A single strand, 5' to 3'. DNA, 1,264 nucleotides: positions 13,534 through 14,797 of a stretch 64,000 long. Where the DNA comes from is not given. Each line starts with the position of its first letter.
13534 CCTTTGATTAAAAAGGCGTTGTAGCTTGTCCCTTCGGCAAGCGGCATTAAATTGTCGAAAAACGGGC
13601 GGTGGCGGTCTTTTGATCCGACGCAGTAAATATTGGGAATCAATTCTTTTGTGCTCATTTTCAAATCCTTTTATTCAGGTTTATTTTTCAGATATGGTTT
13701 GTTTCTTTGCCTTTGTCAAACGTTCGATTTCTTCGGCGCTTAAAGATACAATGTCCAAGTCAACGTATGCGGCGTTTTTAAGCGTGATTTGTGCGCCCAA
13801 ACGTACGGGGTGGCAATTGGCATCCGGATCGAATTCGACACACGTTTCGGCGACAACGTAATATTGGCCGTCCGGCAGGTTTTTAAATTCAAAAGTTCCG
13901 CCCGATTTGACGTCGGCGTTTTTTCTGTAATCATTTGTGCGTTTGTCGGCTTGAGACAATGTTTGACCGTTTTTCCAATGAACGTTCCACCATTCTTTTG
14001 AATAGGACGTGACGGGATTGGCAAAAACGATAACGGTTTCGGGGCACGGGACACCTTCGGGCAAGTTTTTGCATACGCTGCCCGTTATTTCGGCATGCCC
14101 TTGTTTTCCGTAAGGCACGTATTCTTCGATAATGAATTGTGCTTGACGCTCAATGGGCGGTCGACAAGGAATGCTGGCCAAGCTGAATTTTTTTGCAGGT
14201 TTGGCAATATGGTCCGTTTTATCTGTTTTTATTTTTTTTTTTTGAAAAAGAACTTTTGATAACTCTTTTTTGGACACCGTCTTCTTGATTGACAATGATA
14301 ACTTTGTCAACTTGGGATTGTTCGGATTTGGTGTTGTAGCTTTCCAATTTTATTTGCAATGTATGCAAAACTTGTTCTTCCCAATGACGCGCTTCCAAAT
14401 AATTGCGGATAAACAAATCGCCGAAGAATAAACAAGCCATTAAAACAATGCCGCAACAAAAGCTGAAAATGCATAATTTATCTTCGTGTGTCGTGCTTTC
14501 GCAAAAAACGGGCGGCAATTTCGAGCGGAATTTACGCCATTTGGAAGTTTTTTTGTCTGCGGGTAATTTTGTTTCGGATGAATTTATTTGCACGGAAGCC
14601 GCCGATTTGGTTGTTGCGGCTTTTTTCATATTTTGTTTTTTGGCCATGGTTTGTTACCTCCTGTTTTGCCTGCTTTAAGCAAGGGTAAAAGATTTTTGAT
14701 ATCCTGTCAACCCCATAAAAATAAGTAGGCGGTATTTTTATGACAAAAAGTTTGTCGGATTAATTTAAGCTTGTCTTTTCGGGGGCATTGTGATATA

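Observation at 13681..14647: Membrane-protein gene split by a frameshift inside an A12 homopolymer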

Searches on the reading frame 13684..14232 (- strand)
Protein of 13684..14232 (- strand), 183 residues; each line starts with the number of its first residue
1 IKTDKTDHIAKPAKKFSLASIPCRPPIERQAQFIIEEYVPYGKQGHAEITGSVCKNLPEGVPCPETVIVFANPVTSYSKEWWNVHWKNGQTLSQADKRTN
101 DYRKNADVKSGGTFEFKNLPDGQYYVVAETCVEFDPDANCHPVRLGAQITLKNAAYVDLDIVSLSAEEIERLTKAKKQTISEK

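Call 44: search_protein_representatives(alignment_id=A2)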
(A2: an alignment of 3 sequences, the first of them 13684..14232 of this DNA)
Query: 3 sequences, 191 profile positions. Proteins with E-value up to 0.001 (for the whole library): 540; up to 1e-10: 138; up to 1e-30: 6. The best 150 are listed.
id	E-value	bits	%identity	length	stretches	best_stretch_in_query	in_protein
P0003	5.0e-109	378.7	-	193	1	1-191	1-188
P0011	3.1e-43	164.1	-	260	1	29-170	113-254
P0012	9.6e-38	146.2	-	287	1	30-167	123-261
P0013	4.2e-33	131.1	-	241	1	36-169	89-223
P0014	5.9e-33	130.6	-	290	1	3-170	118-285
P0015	1.5e-32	129.3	-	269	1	35-171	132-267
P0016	1.2e-27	113.2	-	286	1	12-170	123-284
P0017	3.2e-27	111.9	-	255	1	30-165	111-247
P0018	5.0e-27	111.3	-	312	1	16-164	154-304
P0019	5.4e-27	111.2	-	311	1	30-163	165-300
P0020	1.2e-26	110.0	-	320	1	37-161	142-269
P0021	1.5e-26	109.7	-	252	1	13-168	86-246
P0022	2.9e-26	108.8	-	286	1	24-162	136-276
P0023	5.4e-26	107.9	-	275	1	13-164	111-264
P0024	3.6e-25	105.2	-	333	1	16-168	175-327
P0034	1.5e-22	96.6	-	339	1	6-165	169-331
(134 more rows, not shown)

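Call 47: find_encoding_contigs(protein=P0011, flank=4000, max_places=4)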
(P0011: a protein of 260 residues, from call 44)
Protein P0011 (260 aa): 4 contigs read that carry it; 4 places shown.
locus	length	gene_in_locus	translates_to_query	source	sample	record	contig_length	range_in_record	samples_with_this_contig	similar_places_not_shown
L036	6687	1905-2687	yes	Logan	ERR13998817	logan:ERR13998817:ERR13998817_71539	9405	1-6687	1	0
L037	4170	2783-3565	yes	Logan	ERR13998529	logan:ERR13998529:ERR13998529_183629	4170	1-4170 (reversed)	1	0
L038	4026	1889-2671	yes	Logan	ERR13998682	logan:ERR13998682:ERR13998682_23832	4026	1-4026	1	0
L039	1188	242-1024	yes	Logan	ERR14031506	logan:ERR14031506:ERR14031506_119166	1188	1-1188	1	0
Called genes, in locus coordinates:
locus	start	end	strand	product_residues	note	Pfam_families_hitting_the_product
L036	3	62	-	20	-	?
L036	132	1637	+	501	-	PF00091:Tubulin, PF12327:FtsZ_C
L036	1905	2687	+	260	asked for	-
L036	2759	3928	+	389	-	PF00753:Lactamase_B, PF19583:ODP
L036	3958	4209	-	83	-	-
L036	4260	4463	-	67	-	PF00313:CSD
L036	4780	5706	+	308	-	-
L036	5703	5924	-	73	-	PF06620:DUF1150 (weak)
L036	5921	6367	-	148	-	PF00011:HSP20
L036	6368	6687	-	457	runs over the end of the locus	PF11638:DnaA_N, PF00308:Bac_DnaA, PF00004:AAA (weak), PF01695:IstB_IS21 (faint), PF08299:Bac_DnaA_C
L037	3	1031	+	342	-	?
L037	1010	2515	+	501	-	PF00091:Tubulin, PF12327:FtsZ_C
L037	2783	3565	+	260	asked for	-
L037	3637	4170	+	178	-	?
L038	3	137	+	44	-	?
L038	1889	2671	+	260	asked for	-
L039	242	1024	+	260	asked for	-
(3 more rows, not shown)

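Call 48: search_protein_families(library=pfam, proteins=[P0011, P0012, P0014, P0016, P0018, P0020, P0024, P0034], max_evalue=0.01)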
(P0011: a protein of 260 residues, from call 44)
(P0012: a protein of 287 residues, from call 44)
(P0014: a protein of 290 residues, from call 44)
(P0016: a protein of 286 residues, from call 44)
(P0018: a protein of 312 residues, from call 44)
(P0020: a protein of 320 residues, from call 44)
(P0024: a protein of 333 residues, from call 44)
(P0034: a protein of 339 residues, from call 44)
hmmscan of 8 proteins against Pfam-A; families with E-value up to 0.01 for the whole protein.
P0011 (260 aa): 2 families
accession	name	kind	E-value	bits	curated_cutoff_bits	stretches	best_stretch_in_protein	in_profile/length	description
PF23193.1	NOMO_3rd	-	0.0015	19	27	1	195-220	59-84/120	NOMO third transthyretin-like domain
PF17210.9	SdrD_B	-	0.0079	16.8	29.7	0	197-222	41-66/112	SdrD B-like domain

P0012 (287 aa): 0 families

P0014 (290 aa): 5 families
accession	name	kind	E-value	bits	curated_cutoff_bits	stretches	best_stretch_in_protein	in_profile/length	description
PF17802.7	SpaA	-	0.00033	21.2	23.1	1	212-249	20-56/91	Prealbumin-like fold domain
PF13620.12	CarboxypepD_reg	-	0.0013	19.4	32.3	1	226-251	29-54/82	Carboxypeptidase regulatory-like domain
PF17210.9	SdrD_B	-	0.0017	19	29.7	1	226-256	39-69/112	SdrD B-like domain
PF13715.12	CarbopepD_reg_2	-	0.0017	18.8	32.2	1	226-264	25-63/88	CarboxypepD_reg-like domain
PF23193.1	NOMO_3rd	-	0.0057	17.1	27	1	226-254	59-87/120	NOMO third transthyretin-like domain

P0016 (286 aa): 4 families
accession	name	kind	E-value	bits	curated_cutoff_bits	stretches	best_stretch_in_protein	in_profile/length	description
PF02649.19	GCHY-1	-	0.0017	18.4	25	1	115-173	123-176/260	Type I GTP cyclohydrolase folE2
PF02064.20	MAS20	-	0.0022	18.5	27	1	83-142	4-68/132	MAS20 protein import receptor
PF13620.12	CarboxypepD_reg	-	0.0025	18.5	32.3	1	224-247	29-52/82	Carboxypeptidase regulatory-like domain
PF09430.16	EMC7_beta-sandw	-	0.005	17.5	26.6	0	223-247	19-43/122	ER membrane protein complex subunit 7, beta-sandwich domain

P0018 (312 aa): 4 families
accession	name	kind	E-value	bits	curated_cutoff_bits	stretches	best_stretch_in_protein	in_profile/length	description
PF17210.9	SdrD_B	-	0.0002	21.9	29.7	1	251-275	40-64/112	SdrD B-like domain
PF13620.12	CarboxypepD_reg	-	0.00051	20.8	32.3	1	249-273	28-52/82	Carboxypeptidase regulatory-like domain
PF23193.1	NOMO_3rd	-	0.00077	19.9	27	1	247-277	56-86/120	NOMO third transthyretin-like domain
PF17802.7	SpaA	-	0.0076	16.8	23.1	0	250-273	33-56/91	Prealbumin-like fold domain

P0020 (320 aa): 0 families

P0024 (333 aa): 1 family
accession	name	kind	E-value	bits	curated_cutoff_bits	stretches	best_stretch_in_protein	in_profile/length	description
PF17210.9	SdrD_B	-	0.009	16.6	29.7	0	271-296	41-66/112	SdrD B-like domain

P0034 (339 aa): 4 families
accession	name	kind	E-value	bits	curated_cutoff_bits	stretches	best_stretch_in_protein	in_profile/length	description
PF17210.9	SdrD_B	-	4.5e-05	24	29.7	1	278-311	41-74/112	SdrD B-like domain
PF13620.12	CarboxypepD_reg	-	0.00019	22.1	32.3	1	277-302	30-55/82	Carboxypeptidase regulatory-like domain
PF17802.7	SpaA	-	0.00057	20.4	23.1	1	265-299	23-56/91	Prealbumin-like fold domain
PF07495.19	Y_Y_Y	-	0.0048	17.2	26.6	0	279-311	22-54/65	Y_Y_Y domain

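Call 72: search_solved_structures(query=A2, max_evalue=1, show_alignments=1)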
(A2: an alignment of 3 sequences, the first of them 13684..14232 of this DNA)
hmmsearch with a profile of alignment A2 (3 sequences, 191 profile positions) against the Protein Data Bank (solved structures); distinct sequences matched with E-value up to 1: 6.
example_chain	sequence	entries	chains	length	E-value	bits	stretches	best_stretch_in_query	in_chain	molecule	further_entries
3qec_A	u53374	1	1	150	0.00014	25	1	41-139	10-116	Putative carbohydrate binding protein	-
1xpn_A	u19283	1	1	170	0.00042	23.4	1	42-139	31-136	hypothetical protein PA1324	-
9c7v_B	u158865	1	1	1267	0.047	16.7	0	110-160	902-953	BOS complex subunit NOMO2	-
10ps_A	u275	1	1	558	0.13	15.2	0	99-134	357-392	Serine-aspartate repeat-containing protein D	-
7f7y_A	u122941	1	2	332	0.24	14.4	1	109-147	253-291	PitB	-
4s3l_A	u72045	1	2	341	0.25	14.4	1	109-148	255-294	Major Pilin Protein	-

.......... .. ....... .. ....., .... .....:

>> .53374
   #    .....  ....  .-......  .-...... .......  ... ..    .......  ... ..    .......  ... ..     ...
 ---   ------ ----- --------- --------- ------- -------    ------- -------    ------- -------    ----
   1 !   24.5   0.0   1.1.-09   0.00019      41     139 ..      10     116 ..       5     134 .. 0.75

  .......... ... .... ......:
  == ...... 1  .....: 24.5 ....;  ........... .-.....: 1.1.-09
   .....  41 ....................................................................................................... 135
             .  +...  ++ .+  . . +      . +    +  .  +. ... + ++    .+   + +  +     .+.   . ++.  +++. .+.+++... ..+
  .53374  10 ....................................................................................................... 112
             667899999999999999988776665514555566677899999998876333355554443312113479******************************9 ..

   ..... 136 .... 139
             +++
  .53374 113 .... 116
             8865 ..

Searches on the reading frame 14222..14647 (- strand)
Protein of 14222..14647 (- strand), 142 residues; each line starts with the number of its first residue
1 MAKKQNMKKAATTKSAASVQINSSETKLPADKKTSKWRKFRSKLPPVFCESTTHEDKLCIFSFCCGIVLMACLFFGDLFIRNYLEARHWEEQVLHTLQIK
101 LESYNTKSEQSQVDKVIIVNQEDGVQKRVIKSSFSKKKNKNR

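Call 64: find_homologous_proteins(query=window:14222-14647:-)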
Query window:14222-14647:- (142 aa): 5 proteins with E <= 0.001 among 15 candidates.
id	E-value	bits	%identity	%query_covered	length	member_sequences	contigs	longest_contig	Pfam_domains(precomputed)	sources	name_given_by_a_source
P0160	1.3e-76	273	92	97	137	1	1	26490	-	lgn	-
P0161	5.5e-57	209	68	100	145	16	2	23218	-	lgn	-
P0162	3.8e-56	207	68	99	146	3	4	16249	-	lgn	-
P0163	4.6e-49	184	62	99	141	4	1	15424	-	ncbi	-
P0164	7.1e-40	154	53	98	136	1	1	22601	-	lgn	-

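Call 66: list_cluster_members(proteins=[P0161, P0162, P0163, P0160, P0164])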
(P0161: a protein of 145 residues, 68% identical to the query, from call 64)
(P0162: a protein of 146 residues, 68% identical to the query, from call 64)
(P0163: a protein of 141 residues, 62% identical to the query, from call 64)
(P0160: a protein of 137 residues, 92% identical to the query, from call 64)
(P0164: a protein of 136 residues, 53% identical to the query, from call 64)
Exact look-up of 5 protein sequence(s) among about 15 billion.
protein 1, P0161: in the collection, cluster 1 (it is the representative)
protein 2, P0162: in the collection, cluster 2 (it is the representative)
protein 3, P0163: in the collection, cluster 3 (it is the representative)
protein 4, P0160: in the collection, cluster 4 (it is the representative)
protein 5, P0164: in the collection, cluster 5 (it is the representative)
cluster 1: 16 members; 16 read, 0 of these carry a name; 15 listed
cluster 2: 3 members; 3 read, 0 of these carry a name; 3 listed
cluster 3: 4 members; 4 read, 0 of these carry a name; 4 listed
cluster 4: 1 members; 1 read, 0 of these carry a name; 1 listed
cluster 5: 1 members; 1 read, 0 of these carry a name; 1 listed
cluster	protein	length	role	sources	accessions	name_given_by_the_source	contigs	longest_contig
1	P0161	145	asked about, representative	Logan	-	-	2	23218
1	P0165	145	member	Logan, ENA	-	-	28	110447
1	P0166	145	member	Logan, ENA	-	-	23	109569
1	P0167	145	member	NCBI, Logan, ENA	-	-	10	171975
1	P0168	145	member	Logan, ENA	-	-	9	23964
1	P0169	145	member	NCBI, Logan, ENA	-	-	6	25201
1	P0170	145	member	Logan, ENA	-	-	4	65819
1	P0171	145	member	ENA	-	-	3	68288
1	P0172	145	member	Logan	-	-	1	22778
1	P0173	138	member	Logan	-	-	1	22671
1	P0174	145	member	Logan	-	-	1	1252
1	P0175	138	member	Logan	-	-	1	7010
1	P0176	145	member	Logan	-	-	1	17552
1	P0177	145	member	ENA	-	-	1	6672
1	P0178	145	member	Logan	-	-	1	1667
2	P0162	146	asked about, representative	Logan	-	-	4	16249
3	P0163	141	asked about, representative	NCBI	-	-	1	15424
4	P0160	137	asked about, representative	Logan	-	-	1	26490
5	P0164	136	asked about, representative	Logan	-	-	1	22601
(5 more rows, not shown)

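Call 68: find_encoding_contigs(protein=P0161, flank=3000, max_places=10)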
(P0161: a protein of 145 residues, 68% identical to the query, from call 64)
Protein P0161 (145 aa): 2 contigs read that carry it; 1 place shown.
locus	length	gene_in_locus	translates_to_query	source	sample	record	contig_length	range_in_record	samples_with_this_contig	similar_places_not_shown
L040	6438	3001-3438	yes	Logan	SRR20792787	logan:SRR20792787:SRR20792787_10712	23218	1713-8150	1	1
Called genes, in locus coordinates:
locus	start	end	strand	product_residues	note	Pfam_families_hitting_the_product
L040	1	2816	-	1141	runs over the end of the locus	PF07690:MFS_1, PF01553:Acyltransferase, PF00501:AMP-binding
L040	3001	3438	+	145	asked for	-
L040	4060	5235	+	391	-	PF00753:Lactamase_B, PF19583:ODP, PF12706:Lactamase_B_2 (faint)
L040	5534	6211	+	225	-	-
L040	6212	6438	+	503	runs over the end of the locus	PF13541:ChlI, PF00493:MCM, PF01078:Mg_chelatase, PF00158:Sigma54_activat (faint), PF07728:AAA_5, PF13335:Mg_chelatase_C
